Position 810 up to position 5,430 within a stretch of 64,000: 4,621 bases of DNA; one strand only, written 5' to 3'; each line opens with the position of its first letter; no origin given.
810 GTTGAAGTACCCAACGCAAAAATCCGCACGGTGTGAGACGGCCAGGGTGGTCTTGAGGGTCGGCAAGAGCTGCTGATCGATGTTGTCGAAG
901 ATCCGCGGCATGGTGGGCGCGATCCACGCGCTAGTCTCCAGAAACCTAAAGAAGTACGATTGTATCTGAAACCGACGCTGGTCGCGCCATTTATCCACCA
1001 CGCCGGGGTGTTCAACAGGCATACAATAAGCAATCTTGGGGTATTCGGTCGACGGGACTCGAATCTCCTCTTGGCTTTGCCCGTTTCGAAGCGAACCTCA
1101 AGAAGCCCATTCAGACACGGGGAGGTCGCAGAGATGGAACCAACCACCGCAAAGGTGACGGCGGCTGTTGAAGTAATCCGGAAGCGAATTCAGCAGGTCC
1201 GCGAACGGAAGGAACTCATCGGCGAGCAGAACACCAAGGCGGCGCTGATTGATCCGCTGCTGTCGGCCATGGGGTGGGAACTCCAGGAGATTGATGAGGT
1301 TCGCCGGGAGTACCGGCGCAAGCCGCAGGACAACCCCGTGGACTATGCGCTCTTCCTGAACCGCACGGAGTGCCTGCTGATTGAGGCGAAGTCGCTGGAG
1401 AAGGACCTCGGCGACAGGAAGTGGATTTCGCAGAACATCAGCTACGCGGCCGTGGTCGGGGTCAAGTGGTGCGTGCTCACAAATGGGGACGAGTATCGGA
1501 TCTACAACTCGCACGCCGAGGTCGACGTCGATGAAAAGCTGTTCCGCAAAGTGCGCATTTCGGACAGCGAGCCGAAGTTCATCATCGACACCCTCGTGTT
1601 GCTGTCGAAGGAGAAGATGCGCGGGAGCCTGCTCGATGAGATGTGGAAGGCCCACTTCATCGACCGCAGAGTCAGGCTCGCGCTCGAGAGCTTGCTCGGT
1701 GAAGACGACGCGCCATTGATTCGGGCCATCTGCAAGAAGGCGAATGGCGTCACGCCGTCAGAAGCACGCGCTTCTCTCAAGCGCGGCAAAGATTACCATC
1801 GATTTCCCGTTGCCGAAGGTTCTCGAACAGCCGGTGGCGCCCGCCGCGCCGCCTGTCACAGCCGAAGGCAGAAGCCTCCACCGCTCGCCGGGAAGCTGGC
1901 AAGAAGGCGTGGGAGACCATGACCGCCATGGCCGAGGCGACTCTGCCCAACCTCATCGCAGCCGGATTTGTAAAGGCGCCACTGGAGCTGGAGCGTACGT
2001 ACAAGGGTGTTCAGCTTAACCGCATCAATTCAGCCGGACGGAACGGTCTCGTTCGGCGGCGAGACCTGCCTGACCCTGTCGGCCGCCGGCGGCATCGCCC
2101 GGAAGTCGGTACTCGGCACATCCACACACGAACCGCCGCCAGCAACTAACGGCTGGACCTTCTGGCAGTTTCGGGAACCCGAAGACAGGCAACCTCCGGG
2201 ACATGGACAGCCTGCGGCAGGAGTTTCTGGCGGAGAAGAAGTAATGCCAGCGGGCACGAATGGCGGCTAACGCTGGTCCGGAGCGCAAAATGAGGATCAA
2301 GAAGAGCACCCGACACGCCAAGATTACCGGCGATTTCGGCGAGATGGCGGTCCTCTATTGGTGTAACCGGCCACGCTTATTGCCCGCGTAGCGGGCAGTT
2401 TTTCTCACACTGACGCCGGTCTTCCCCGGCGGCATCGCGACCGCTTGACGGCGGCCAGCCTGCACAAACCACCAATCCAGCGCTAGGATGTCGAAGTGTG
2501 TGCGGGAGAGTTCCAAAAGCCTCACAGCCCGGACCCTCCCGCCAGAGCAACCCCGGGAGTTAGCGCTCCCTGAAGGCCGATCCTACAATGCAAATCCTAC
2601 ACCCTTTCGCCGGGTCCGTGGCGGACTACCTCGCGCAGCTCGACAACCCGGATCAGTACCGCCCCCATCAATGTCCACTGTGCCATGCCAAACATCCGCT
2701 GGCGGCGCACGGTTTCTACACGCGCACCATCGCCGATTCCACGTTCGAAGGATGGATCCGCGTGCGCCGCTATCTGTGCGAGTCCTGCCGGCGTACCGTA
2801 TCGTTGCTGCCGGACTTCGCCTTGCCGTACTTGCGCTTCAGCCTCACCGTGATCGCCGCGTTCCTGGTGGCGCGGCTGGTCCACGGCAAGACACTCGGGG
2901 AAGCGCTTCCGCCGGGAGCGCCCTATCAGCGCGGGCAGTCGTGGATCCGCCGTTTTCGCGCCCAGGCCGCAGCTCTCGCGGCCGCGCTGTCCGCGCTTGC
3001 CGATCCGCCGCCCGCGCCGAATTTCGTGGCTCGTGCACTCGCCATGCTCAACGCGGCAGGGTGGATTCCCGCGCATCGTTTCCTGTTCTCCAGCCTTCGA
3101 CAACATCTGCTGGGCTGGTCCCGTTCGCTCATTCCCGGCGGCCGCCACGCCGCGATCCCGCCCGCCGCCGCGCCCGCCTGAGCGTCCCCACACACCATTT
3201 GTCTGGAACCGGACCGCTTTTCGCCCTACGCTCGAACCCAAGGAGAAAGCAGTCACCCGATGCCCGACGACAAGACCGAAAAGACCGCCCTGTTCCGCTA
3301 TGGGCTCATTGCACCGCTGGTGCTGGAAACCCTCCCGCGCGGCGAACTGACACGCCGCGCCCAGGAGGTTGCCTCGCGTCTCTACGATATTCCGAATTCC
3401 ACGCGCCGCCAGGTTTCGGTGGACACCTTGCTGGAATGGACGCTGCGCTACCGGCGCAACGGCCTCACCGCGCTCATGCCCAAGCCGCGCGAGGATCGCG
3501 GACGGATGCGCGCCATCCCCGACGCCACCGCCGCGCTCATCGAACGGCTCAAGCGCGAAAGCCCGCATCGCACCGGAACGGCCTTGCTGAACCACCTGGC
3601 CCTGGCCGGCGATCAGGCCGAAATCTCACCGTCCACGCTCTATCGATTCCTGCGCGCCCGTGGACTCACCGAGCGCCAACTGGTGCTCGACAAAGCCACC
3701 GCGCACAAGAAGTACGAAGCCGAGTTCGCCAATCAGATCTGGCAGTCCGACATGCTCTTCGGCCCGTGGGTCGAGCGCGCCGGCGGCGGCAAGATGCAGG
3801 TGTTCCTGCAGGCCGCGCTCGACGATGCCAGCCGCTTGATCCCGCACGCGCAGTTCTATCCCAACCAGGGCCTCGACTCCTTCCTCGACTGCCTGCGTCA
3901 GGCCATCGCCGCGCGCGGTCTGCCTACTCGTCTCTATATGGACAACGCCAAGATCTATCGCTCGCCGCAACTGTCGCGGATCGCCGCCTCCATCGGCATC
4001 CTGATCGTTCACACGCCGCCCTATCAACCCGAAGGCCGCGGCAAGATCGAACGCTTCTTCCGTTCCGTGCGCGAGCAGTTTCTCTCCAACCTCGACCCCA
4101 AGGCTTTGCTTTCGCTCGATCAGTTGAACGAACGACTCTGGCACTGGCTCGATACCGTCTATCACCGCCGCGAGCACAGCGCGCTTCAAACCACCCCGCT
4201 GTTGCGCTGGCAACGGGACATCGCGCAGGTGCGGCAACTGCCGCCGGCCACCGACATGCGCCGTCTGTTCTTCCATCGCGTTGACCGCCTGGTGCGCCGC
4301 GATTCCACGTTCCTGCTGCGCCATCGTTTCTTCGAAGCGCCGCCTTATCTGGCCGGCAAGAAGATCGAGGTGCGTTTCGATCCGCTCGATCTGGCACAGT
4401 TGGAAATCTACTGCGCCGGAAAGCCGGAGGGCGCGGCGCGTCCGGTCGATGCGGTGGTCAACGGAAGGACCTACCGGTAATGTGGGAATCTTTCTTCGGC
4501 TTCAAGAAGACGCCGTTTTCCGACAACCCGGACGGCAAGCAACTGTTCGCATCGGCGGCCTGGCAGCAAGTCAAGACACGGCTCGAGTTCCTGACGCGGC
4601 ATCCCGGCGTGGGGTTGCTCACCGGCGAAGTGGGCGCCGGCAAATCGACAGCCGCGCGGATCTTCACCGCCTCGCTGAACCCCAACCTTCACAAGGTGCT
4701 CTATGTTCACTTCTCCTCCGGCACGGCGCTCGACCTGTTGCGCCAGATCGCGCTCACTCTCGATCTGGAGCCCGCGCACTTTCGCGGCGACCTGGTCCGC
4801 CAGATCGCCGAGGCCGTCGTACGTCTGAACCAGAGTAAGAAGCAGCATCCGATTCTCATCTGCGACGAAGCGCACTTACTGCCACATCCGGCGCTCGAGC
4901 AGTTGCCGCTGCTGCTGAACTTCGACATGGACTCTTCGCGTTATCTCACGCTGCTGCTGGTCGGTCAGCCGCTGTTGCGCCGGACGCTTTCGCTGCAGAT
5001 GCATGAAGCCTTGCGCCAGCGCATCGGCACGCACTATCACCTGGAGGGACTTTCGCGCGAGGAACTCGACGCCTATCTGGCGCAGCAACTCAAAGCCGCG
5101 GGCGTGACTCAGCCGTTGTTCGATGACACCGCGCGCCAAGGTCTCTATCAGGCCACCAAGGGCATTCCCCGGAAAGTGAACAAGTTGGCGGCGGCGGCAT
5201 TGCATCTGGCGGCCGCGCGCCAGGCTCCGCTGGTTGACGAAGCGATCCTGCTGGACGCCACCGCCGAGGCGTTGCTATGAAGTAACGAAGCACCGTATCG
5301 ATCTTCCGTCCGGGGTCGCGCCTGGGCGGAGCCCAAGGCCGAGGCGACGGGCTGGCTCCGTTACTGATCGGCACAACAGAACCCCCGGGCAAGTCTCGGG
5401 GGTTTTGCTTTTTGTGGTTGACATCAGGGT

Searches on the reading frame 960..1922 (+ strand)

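Call 84: search_protein_families(library=padloc, proteins=[window:960-1922:+], max_evalue=0.0001)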
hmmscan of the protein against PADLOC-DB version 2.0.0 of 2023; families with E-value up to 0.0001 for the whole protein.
window:960-1922:+ (320 aa): 2 families
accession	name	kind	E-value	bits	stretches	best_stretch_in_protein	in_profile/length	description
PDLC03604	REase_MTase_IIG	-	4.5e-09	32.9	1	89-237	31-192/1011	Type IIG restriction enzyme-methyltransferase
PDLC04706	PDC-M54B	-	2.4e-05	21.2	1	81-149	35-106/475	-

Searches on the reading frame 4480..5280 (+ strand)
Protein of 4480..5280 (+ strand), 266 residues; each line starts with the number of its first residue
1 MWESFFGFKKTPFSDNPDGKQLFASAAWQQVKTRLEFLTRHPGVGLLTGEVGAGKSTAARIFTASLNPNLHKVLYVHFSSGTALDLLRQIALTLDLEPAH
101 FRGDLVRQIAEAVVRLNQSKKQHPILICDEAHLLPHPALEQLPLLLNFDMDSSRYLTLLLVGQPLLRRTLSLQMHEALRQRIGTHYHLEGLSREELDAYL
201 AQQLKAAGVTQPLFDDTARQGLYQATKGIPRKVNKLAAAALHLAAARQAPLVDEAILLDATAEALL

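Call 62: search_protein_families(library=pfam, proteins=[window:4480-5280:+], max_evalue=0.001)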
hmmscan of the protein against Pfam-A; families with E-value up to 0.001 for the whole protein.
window:4480-5280:+ (266 aa): 3 families
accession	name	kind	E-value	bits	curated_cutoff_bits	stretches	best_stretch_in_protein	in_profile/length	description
PF13401.12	AAA_22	-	4.6e-22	79.2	27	1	41-170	4-130/130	AAA domain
PF13191.12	AAA_16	-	1.8e-06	29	32.6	1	39-148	21-158/167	AAA ATPase domain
PF09848.15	SLFN-g3_helicase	-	3.5e-05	23.7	24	1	46-135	5-92/354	Schlafen group 3, DNA/RNA helicase domain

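Call 84: search_protein_families(library=padloc, proteins=[window:4480-5280:+], max_evalue=0.0001)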
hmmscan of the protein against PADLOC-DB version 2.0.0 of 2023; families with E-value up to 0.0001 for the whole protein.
window:4480-5280:+ (266 aa): 0 families
